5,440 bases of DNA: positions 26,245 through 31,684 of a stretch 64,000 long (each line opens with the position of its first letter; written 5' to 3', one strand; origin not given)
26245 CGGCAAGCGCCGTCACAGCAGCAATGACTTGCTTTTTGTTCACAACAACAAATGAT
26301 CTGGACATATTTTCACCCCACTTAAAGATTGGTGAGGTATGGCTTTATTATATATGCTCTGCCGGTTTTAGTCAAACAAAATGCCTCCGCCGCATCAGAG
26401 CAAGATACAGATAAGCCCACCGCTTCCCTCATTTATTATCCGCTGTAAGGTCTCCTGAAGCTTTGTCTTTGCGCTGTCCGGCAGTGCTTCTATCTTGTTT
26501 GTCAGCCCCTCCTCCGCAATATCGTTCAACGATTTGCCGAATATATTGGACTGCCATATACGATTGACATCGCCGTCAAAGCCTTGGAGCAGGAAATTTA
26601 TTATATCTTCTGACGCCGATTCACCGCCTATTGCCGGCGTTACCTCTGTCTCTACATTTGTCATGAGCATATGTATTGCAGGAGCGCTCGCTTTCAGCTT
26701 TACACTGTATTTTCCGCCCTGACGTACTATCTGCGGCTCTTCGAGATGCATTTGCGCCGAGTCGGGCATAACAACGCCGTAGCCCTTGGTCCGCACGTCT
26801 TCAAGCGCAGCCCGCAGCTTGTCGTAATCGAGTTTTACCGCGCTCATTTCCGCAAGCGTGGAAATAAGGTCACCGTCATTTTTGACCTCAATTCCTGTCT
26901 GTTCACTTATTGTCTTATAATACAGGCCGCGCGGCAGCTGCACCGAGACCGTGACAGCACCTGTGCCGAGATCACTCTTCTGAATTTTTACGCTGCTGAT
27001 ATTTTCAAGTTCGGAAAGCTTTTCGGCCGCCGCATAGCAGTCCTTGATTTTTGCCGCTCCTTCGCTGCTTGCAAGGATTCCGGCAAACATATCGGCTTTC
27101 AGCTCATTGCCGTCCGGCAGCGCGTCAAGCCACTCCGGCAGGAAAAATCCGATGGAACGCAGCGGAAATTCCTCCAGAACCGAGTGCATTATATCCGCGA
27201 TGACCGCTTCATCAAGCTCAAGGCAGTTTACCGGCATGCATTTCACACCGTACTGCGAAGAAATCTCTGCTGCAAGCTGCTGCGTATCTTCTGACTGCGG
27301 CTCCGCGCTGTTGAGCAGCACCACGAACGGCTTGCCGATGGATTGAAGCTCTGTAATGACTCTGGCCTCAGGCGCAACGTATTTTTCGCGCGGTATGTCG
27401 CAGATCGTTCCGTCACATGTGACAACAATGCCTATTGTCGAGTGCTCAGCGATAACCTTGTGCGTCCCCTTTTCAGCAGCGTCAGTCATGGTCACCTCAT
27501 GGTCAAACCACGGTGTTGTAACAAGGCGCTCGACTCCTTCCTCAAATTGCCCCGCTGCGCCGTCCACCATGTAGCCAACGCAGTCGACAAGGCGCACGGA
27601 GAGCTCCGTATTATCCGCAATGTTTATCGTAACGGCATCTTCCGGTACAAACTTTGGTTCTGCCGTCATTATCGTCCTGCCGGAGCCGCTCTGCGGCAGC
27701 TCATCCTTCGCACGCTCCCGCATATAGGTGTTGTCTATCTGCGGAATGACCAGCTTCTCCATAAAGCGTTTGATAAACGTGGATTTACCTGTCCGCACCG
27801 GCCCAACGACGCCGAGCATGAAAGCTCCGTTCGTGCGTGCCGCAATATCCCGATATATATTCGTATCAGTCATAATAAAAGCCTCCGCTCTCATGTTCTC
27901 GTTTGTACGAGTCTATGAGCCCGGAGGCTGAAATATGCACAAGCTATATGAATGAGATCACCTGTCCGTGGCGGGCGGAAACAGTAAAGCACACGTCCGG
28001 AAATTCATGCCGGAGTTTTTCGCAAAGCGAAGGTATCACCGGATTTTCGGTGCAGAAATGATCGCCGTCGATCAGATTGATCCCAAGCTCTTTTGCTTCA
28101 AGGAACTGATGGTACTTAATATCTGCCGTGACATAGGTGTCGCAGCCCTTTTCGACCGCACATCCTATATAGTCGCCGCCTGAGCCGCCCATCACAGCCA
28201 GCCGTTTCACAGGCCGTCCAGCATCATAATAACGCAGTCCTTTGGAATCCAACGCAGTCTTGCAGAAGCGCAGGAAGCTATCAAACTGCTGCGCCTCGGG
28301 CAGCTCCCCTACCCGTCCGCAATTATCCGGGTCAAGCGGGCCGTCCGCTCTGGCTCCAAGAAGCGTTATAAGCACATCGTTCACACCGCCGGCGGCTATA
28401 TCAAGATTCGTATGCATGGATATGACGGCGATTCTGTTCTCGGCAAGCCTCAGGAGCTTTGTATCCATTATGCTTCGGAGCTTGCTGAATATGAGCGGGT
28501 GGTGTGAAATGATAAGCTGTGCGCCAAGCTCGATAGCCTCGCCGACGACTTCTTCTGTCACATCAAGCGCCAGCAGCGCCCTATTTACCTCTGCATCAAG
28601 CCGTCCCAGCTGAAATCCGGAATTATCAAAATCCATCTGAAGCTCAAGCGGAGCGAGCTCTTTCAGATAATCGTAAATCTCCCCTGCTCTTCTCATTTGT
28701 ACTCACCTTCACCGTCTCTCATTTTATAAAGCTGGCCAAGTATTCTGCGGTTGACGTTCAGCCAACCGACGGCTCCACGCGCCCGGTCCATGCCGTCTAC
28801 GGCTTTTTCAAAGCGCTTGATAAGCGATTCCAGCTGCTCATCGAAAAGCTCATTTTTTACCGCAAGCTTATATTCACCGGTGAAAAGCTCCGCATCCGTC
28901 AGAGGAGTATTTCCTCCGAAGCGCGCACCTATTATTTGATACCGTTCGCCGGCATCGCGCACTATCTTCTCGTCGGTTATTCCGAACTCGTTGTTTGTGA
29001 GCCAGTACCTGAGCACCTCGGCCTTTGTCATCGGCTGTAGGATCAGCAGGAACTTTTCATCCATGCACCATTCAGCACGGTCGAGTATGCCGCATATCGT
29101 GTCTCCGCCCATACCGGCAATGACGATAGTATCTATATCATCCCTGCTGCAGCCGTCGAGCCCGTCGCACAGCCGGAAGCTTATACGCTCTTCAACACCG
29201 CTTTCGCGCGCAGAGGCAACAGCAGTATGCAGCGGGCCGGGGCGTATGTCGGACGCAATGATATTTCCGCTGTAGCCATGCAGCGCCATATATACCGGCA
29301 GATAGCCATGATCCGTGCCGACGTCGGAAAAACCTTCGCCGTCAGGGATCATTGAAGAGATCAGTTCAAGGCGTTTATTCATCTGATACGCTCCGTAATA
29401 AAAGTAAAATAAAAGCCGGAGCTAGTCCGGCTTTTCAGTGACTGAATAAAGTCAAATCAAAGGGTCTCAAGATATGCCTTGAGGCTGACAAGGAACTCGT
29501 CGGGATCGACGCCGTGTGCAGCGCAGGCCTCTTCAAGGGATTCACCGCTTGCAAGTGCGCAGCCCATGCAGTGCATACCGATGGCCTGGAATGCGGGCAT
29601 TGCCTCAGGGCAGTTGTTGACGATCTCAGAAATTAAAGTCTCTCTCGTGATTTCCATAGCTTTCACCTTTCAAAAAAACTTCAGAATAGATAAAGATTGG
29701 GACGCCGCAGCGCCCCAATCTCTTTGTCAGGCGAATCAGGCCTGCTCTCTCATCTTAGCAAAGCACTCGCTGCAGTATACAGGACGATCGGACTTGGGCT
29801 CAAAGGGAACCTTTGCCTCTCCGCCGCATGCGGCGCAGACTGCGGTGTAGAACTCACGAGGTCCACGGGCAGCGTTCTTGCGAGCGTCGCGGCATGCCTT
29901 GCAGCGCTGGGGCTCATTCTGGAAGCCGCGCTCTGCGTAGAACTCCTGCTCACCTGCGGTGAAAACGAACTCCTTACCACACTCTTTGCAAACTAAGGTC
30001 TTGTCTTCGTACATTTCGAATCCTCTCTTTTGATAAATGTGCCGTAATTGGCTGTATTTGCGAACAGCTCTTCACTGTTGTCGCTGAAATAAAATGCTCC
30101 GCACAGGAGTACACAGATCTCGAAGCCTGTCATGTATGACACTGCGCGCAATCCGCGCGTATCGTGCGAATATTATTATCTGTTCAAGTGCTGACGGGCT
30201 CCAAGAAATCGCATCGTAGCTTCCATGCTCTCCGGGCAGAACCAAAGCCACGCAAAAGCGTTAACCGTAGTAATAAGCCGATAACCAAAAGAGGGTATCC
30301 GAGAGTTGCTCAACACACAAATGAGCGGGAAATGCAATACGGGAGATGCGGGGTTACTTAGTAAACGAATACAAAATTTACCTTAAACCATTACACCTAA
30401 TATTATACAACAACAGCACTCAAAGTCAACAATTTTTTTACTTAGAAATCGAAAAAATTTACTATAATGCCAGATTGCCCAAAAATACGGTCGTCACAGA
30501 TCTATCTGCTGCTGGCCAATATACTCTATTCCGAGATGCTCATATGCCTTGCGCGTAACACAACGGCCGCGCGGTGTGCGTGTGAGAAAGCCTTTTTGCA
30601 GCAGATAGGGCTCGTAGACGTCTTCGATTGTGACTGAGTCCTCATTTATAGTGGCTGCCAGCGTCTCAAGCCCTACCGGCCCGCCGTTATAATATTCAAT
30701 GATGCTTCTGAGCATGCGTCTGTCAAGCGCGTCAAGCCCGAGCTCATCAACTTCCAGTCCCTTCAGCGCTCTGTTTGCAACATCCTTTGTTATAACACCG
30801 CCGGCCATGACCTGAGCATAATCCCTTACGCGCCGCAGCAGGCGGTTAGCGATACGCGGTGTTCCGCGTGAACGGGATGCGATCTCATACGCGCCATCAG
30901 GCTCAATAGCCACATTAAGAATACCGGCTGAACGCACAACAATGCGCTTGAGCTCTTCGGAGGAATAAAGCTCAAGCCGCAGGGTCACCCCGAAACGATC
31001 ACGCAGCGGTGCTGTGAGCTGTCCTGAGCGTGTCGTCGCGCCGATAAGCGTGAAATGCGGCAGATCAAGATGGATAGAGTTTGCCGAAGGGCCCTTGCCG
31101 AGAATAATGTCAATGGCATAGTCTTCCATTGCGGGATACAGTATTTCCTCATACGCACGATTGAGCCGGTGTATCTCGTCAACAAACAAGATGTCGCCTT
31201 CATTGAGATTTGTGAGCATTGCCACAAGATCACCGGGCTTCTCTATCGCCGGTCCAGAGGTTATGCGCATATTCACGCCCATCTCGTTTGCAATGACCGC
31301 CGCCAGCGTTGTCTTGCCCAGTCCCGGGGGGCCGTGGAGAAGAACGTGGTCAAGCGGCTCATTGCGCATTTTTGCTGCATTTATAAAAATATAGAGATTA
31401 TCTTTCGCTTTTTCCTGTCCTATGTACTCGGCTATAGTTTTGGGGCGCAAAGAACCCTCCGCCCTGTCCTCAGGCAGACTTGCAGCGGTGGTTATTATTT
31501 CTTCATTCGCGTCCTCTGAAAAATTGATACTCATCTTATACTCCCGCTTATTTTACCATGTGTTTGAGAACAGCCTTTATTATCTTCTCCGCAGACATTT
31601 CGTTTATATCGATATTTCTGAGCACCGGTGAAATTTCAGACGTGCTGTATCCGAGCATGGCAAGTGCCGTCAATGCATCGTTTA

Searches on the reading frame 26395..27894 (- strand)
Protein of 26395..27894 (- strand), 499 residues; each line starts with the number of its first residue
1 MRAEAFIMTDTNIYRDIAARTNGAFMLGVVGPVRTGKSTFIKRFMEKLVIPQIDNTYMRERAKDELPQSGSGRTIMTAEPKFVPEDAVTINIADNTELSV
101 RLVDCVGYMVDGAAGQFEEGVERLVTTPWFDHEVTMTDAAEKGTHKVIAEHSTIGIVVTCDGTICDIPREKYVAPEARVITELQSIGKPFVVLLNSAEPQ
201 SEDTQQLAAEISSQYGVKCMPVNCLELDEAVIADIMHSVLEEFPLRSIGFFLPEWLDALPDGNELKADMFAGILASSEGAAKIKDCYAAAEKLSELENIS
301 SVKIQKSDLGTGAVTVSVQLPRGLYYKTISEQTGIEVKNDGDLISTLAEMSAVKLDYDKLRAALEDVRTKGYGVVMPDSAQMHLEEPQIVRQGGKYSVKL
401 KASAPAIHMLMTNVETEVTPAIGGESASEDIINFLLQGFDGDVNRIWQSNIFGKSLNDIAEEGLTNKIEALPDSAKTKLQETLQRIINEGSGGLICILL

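Call 6: search_protein_families(library=pfam, proteins=[window:26395-27894:-], max_evalue=0.001)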
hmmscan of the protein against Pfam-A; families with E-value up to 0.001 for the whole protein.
window:26395-27894:- (499 aa): 3 families
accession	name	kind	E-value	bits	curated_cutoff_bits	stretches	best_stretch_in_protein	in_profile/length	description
PF09547.16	SpoIVA_ATPase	-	2.1e-111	371.4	26.6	1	8-244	1-237/237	Stage IV sporulation protein A, ATPase domain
PF20438.3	SpoIVA_middle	-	4.2e-60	203.3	25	1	246-423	2-179/179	Stage IV sporulation protein A, middle domain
PF20439.3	SpoIVA_C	-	6.6e-30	103.5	25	1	425-499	2-76/76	Sporulation stage IV protein A, C-terminal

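Call 89: list_cluster_members(proteins=[window:26395-27894:-, window:30494-31534:-, window:34935-36065:-, window:36347-43831:-, window:44627-49498:-])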
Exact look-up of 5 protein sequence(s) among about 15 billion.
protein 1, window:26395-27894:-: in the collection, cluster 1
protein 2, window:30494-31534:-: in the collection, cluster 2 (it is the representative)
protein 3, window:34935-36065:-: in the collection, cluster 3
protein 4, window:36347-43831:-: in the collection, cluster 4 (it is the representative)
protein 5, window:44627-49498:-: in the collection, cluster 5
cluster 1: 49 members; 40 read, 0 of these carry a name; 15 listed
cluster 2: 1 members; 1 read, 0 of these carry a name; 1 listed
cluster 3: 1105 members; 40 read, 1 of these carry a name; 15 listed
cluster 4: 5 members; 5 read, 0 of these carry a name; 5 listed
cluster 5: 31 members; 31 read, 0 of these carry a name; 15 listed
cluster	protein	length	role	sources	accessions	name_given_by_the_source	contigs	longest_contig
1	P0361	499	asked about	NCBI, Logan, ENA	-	-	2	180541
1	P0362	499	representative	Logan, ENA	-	-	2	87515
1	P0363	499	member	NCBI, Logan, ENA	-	-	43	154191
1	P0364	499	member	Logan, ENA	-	-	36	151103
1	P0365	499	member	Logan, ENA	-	-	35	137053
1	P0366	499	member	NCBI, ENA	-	-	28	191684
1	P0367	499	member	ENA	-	-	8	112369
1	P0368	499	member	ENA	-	-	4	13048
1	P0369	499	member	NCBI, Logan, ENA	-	-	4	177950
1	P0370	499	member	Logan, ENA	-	-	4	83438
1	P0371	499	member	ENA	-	-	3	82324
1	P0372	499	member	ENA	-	-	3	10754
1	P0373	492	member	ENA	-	-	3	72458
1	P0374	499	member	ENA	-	-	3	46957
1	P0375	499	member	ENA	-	-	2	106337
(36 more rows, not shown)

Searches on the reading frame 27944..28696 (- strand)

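Call 6: search_protein_families(library=pfam, proteins=[window:27944-28696:-], max_evalue=0.001)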
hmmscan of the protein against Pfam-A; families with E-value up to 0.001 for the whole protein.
window:27944-28696:- (250 aa): 1 family
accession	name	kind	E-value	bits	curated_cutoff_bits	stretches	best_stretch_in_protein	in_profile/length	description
PF01784.24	DUF34_NIF3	-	1.1e-71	242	23.4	1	5-238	4-248/256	Duf34/NIF3 (NGG1p interacting factor 3)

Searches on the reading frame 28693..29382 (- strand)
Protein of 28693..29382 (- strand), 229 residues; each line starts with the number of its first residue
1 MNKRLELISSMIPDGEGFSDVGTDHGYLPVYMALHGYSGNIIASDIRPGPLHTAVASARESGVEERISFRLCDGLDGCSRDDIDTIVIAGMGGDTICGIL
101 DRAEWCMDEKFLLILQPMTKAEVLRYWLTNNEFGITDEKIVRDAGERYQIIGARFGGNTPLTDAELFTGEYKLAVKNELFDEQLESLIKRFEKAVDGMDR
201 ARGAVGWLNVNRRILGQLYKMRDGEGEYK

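Call 6: search_protein_families(library=pfam, proteins=[window:28693-29382:-], max_evalue=0.001)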
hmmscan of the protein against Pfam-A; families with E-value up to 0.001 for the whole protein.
window:28693-29382:- (229 aa): 2 families
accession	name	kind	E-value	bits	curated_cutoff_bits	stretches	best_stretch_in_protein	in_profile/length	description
PF12847.13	Methyltransf_18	-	5e-49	166.6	27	1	1-151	1-151/151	Methyltransferase domain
PF04816.18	TrmK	-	4.2e-42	144.4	27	1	19-195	2-181/205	tRNA (adenine(22)-N(1))-methyltransferase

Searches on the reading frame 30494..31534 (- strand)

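Call 6: search_protein_families(library=pfam, proteins=[window:30494-31534:-], max_evalue=0.001)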
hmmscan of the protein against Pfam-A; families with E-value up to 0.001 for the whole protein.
window:30494-31534:- (346 aa): 12 families
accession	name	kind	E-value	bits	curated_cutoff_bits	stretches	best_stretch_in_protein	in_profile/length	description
PF05496.18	RuvB_N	-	1.8e-80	268.8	27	1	29-187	1-159/159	Holliday junction DNA helicase RuvB P-loop domain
PF17864.7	AAA_lid_4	-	6.4e-33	112.8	27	1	190-263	1-74/74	RuvB AAA lid domain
PF05491.19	RuvB_C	-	1.7e-26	92.4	24.7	1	264-334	1-71/72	RuvB C-terminal winged helix domain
PF00004.35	AAA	-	8.5e-21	75.2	21.2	1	64-188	1-130/131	ATPase family associated with various cellular activities (AAA)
PF07728.20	AAA_5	-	2.9e-09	37.5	22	1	63-181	1-139/139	AAA domain (dynein-related subfamily)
PF06068.19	TIP49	-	4.2e-05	23.3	23.8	1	36-92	25-81/347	TIP49 P-loop domain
PF01078.27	Mg_chelatase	-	4.5e-05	23.4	20.3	0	37-82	5-43/207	Magnesium chelatase, subunit ChlI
PF00931.28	NB-ARC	-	0.00013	21.8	23.5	0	57-84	14-41/248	NB-ARC domain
PF13191.12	AAA_16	-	0.00019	22.4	32.6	0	57-86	21-49/167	AAA ATPase domain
PF20720.3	nSTAND3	-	0.00028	21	27.2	1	62-120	18-73/155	Novel STAND NTPase 3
PF07726.17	AAA_3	-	0.00061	20.1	27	0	63-105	1-43/131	ATPase family associated with various cellular activities (AAA)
PF02367.23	TsaE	-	0.00073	19.9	26.6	0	58-93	18-53/128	Threonylcarbamoyl adenosine biosynthesis protein TsaE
